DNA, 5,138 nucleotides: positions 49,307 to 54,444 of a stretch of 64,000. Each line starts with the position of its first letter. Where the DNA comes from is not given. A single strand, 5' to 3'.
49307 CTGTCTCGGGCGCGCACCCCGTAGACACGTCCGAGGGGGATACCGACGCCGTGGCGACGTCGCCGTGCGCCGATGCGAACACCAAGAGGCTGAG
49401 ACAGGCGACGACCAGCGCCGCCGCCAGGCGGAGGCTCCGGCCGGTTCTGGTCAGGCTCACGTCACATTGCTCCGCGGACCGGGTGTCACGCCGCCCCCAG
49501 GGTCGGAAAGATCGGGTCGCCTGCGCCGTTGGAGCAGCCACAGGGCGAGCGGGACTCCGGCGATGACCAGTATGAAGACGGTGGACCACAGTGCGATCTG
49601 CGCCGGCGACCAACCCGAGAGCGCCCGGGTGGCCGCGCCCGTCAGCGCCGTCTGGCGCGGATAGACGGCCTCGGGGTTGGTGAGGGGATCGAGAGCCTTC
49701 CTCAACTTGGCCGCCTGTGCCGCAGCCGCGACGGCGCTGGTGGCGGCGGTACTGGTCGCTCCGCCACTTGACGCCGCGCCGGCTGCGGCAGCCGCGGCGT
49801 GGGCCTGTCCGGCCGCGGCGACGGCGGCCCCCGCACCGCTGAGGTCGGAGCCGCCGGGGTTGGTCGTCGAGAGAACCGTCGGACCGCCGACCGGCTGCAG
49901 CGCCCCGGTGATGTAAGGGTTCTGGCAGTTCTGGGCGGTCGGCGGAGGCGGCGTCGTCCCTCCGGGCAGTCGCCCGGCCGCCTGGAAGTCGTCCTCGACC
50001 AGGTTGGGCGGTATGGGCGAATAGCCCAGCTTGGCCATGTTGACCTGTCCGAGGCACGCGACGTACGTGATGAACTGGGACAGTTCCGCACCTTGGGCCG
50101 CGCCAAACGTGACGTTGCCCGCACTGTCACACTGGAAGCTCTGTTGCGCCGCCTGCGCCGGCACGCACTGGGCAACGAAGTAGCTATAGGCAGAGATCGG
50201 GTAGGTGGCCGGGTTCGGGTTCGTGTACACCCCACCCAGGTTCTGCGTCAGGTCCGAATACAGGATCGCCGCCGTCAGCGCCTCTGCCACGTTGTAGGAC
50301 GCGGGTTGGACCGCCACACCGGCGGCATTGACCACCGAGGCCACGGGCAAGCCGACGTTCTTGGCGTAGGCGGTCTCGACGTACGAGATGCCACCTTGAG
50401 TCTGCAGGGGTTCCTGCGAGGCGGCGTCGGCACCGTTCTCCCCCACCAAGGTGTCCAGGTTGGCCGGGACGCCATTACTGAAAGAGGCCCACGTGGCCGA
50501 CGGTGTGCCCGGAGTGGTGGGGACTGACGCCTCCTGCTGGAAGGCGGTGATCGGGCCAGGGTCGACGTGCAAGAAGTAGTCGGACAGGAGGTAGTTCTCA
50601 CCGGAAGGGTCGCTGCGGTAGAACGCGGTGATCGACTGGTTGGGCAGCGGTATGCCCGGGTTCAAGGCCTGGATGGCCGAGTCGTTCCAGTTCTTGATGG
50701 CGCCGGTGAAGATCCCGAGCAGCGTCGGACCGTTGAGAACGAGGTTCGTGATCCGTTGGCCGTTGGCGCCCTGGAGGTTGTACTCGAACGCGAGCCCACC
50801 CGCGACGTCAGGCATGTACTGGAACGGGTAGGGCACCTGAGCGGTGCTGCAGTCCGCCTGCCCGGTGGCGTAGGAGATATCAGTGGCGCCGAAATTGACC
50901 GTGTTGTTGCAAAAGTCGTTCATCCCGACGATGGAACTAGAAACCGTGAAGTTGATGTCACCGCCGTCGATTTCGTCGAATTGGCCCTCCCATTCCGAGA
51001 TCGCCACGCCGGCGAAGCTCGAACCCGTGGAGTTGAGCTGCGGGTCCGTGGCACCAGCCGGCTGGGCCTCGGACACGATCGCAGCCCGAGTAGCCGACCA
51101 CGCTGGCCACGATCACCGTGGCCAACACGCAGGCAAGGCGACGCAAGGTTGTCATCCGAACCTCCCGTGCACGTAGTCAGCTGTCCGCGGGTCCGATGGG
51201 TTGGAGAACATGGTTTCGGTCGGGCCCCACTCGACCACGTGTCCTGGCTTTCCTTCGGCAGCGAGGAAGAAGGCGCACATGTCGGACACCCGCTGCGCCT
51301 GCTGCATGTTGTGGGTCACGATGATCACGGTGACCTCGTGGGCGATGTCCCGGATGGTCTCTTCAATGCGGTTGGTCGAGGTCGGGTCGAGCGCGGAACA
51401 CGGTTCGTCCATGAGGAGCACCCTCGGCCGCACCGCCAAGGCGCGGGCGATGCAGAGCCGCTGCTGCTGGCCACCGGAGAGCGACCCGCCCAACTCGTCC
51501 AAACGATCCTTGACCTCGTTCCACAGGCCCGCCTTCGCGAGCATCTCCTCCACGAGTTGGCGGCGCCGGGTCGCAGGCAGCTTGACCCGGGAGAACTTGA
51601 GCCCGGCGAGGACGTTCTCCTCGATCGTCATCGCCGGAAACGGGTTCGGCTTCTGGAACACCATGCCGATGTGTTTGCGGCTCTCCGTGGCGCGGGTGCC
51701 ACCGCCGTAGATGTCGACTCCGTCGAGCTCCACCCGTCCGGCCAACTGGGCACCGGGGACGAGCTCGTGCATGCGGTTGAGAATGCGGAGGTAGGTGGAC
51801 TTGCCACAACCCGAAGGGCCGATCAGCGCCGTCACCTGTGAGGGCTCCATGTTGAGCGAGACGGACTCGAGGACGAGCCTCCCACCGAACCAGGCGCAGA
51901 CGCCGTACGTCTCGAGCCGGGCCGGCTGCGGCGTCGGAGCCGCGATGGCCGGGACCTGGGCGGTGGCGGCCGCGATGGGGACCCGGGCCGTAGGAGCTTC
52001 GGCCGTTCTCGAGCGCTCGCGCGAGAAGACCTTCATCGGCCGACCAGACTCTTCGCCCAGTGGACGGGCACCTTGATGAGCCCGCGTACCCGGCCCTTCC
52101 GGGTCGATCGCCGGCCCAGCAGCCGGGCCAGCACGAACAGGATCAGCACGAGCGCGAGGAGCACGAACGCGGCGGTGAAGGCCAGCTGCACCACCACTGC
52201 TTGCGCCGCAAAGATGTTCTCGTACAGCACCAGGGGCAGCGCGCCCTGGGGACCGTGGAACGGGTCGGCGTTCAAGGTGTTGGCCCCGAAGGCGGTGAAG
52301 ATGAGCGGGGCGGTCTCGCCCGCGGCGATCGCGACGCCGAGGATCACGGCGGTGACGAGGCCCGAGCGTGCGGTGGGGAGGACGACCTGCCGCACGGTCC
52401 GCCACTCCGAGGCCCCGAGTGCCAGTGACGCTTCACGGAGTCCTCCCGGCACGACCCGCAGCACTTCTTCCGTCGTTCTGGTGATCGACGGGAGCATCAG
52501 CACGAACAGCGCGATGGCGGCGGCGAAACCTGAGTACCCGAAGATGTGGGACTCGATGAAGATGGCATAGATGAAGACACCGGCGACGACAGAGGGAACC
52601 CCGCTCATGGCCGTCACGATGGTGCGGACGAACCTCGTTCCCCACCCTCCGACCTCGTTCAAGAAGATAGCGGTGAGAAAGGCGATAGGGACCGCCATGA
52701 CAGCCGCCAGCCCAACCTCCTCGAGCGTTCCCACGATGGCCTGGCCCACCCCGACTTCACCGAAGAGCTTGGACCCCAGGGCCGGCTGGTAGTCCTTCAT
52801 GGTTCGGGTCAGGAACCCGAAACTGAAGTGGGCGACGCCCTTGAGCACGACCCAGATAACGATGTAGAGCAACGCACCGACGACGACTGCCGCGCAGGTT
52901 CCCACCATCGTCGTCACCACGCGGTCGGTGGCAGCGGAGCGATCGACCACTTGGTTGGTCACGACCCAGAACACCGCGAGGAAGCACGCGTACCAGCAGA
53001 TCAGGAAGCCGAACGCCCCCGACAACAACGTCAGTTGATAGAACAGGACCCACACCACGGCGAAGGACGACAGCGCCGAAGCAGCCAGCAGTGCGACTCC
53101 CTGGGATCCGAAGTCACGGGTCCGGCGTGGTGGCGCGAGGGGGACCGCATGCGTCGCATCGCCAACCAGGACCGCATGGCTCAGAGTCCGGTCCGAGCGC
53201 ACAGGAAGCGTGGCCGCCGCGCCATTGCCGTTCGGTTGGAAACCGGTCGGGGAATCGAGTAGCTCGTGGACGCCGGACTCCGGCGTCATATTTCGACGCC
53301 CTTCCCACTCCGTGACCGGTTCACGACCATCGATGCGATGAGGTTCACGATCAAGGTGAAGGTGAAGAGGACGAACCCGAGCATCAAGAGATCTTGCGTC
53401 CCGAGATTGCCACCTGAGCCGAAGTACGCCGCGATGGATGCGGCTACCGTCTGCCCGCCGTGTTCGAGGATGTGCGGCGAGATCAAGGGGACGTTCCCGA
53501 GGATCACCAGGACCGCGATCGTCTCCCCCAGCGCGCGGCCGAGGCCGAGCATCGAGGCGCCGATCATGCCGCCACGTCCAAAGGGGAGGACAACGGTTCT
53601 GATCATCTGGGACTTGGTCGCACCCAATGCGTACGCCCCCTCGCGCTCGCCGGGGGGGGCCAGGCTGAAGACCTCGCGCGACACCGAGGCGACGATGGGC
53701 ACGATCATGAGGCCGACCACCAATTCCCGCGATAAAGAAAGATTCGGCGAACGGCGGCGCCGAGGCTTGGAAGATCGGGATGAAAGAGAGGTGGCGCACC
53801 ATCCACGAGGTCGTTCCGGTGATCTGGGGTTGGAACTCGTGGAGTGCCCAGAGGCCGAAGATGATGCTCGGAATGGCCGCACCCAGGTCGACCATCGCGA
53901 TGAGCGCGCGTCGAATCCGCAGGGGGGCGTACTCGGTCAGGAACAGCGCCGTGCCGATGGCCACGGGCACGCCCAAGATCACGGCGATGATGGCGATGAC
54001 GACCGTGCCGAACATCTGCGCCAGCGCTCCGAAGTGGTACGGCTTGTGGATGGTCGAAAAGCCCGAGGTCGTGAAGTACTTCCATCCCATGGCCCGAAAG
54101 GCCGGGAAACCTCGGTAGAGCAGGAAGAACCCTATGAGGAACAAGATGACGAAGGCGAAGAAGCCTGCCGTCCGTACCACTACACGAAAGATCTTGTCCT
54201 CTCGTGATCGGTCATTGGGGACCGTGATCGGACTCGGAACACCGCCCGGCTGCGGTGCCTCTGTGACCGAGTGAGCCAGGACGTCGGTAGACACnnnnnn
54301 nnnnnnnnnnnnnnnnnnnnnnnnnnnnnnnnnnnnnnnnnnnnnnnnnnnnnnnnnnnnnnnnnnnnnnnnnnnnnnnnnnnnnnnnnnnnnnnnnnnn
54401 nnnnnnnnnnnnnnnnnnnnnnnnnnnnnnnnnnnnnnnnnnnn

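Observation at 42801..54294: Atypical pst operon: pstC-pstA-pstB followed by, not preceded by, PstS-like genes, translationally coupled to two membrane-anchored giant PstS-like proteins and a sortase homolog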

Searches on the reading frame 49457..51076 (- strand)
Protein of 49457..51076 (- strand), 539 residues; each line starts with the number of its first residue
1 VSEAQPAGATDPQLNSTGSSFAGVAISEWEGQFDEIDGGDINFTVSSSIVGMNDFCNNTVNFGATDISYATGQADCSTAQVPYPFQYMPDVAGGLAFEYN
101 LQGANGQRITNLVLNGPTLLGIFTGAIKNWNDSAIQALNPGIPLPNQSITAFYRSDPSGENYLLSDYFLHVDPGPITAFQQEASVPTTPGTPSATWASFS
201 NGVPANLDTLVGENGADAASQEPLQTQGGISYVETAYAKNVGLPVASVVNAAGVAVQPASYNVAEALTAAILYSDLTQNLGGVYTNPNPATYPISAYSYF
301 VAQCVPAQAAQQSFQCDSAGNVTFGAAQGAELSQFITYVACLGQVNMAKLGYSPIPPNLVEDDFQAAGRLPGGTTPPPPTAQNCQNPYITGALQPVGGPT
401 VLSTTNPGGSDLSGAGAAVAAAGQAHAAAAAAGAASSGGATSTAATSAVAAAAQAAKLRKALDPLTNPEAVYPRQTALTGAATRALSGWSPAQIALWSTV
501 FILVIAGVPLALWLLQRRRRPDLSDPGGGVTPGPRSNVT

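Call 6: search_protein_families(library=pfam, proteins=[window:49457-51076:-], max_evalue=0.01)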
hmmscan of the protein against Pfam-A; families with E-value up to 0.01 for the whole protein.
window:49457-51076:- (539 aa): 1 family
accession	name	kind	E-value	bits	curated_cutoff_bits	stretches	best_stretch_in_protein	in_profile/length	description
PF12849.12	PBP_like_2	-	1.8e-23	84.1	27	1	5-306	3-249/267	PBP superfamily domain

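Call 7: search_protein_families(library=ncbifam, proteins=[window:49457-51076:-], max_evalue=0.01)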
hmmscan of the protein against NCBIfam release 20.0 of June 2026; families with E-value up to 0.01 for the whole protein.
window:49457-51076:- (539 aa): 2 families
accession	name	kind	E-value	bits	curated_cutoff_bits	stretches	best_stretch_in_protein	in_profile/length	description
TIGR00975.1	3a0107s03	equivalog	3.4e-48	164.3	205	1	15-361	2-305/315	phosphate ABC transporter substrate-binding protein PstS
NF008171.0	PRK10918.1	equivalog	9.5e-29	100.5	339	1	13-302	28-285/346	phosphate ABC transporter substrate-binding protein PstS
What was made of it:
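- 49457..51155 (-): PstS1: signal peptide, canonical PstS domain, Ala/Gly/Pro-rich linker, C-terminal membrane helix and RRRR. Orthologs are 555-567 aa. A 1-nt insertion sits at 51084. PF12849 at E=1.8e-23 and TIGR00975 at 164 bits (calls 6, 7).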

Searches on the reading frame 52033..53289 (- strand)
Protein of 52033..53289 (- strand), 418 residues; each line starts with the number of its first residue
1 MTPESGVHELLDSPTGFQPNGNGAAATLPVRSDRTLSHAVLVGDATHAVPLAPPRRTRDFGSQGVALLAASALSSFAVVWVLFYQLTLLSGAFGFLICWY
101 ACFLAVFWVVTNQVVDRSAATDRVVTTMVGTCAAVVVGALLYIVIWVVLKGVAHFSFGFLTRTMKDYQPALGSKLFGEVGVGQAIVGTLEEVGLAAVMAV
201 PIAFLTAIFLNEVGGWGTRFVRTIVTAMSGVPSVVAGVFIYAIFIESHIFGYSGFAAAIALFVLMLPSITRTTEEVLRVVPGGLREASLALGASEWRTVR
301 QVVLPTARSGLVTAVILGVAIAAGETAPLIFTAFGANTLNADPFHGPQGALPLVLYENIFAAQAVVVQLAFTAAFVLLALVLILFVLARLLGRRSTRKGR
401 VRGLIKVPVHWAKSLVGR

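Call 6: search_protein_families(library=pfam, proteins=[window:52033-53289:-], max_evalue=0.01)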
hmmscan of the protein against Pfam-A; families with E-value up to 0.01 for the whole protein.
window:52033-53289:- (418 aa): 1 family
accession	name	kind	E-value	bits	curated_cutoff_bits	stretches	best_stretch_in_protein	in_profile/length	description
PF00528.27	BPD_transp_1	-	2.4e-20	73.5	26.4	1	200-395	2-182/184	Binding-protein-dependent transport system inner membrane component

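Call 7: search_protein_families(library=ncbifam, proteins=[window:52033-53289:-], max_evalue=0.01)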
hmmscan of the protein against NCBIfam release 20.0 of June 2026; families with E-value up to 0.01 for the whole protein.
window:52033-53289:- (418 aa): 20 families
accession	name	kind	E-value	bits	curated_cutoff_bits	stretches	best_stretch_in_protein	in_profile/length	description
TIGR00974.1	3a0107s02c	equivalog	5.9e-68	228.9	193.45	1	123-394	2-269/272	phosphate ABC transporter permease PstA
NF008430.0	PRK11268.1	equivalog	4.6e-40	137.5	439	1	131-394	34-292/295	phosphate ABC transporter permease PstA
TIGR02138.1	phosphate_pstC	equivalog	2.4e-35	122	196.45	1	123-394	2-294/296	phosphate ABC transporter permease subunit PstC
NF008435.0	PRK11275.1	equivalog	2e-16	60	502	2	245-388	161-298/319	phosphate ABC transporter permease PstC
TIGR02141.1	modB_ABC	equivalog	1.2e-11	44.7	182.6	1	193-392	8-206/208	molybdate ABC transporter permease subunit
NF038017.1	ABC_perm1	subfamily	1.3e-09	38.3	100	1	194-325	7-142/184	ABC transporter permease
TIGR00969.1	3a0106s02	subfamily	4e-08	33.1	240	1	181-393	59-271/272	sulfate ABC transporter permease subunit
NF007047.0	PRK09500.1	equivalog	6.7e-08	32.4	326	1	131-326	8-200/257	spermidine/putrescine ABC transporter permease PotC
TIGR02140.1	permease_CysW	equivalog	7e-08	32.3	329.1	1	185-396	53-260/261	sulfate ABC transporter permease subunit CysW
TIGR02139.1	permease_CysT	equivalog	1.6e-07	31.2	246.1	1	194-338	61-214/265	sulfate ABC transporter permease subunit CysT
TIGR01581.1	Mo_ABC_porter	hypoth_equivalog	1.7e-07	31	210.3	1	185-383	23-221/225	ABC transporter permease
TIGR03226.1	PhnU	equivalog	2e-07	30.8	283.45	1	252-398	177-310/311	2-aminoethylphosphonate ABC transporter permease subunit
NF008049.0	PRK10782.1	subfamily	2.6e-07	30.5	212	1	219-325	54-160/217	methionine ABC transporter permease MetI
NF006939.0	PRK09421.1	equivalog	4.1e-07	29.6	262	1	184-395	11-224/230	molybdate ABC transporter permease subunit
TIGR01097.1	PhnE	equivalog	2.4e-06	27.2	216.7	1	184-316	68-189/252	phosphonate ABC transporter, permease protein PhnE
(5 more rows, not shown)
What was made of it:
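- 52033..53289 (-): pstA (permease, 418 aa, with an N-terminal extension of about 120 aa). TIGR00974 at 228.9 bits, above the cut-off of 193.45 (call 7).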

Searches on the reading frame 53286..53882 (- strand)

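Call 6: search_protein_families(library=pfam, proteins=[window:53286-53882:-], max_evalue=0.01)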
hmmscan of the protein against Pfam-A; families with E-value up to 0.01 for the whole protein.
window:53286-53882:- (198 aa): 1 family
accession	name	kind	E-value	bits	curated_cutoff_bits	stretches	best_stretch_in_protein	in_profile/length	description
PF00528.27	BPD_transp_1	-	3.6e-08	33.8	26.4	1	56-189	60-181/184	Binding-protein-dependent transport system inner membrane component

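Call 7: search_protein_families(library=ncbifam, proteins=[window:53286-53882:-], max_evalue=0.01)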
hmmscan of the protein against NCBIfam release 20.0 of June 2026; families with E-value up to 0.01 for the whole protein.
window:53286-53882:- (198 aa): 14 families
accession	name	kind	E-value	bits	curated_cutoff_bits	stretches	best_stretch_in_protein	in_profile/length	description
TIGR02138.1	phosphate_pstC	equivalog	1.5e-40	139.1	196.45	1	49-189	152-294/296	phosphate ABC transporter permease subunit PstC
NF008435.0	PRK11275.1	equivalog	3.6e-28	98.6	502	1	51-195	172-317/319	phosphate ABC transporter permease PstC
TIGR00974.1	3a0107s02c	equivalog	2e-20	73.1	193.45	1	55-190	135-270/272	phosphate ABC transporter permease PstA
NF008430.0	PRK11268.1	equivalog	9e-10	38.1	439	1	55-189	159-292/295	phosphate ABC transporter permease PstA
TIGR02141.1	modB_ABC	equivalog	5.8e-08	32.6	182.6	1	60-178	91-199/208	molybdate ABC transporter permease subunit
NF038017.1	ABC_perm1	subfamily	7.6e-07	29.3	100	1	58-131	81-153/184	ABC transporter permease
TIGR01581.1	Mo_ABC_porter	hypoth_equivalog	1.1e-06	28.3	210.3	1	61-131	115-185/225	ABC transporter permease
TIGR02139.1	permease_CysT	equivalog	1.4e-06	28.1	246.1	1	61-135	144-218/265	sulfate ABC transporter permease subunit CysT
TIGR00969.1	3a0106s02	subfamily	2.2e-06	27.4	240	1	75-133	169-227/272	sulfate ABC transporter permease subunit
NF008208.0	PRK10971.1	equivalog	6.4e-06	25.8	415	1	61-131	152-222/277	sulfate/thiosulfate ABC transporter permease CysT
NF006939.0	PRK09421.1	equivalog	1.3e-05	24.7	262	1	62-172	106-209/230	molybdate ABC transporter permease subunit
NF007963.0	PRK10683.1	equivalog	0.00026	20.5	489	1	56-124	196-259/317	putrescine ABC transporter permease PotH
TIGR02140.1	permease_CysW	equivalog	0.00048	19.7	329.1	1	60-132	140-212/261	sulfate ABC transporter permease subunit CysW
NF008620.0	PRK11602.1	equivalog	0.0036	16.5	442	1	78-131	175-228/291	sulfate/thiosulfate ABC transporter permease CysW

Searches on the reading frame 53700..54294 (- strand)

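Call 6: search_protein_families(library=pfam, proteins=[window:53700-54294:-], max_evalue=0.01)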
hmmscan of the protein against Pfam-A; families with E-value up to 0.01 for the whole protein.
window:53700-54294:- (198 aa): 0 families

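Call 7: search_protein_families(library=ncbifam, proteins=[window:53700-54294:-], max_evalue=0.01)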
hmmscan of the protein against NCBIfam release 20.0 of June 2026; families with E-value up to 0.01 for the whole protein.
window:53700-54294:- (198 aa): 4 families
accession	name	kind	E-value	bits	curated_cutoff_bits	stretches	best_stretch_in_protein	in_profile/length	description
TIGR02138.1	phosphate_pstC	equivalog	1.2e-29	103.3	196.45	1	33-178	1-151/296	phosphate ABC transporter permease subunit PstC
NF008435.0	PRK11275.1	equivalog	3e-23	82.4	502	1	30-174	13-156/319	phosphate ABC transporter permease PstC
TIGR00974.1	3a0107s02c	equivalog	1.5e-15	57.1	193.45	1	34-164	2-128/272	phosphate ABC transporter permease PstA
NF008430.0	PRK11268.1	equivalog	0.00066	18.8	439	1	43-150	37-140/295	phosphate ABC transporter permease PstA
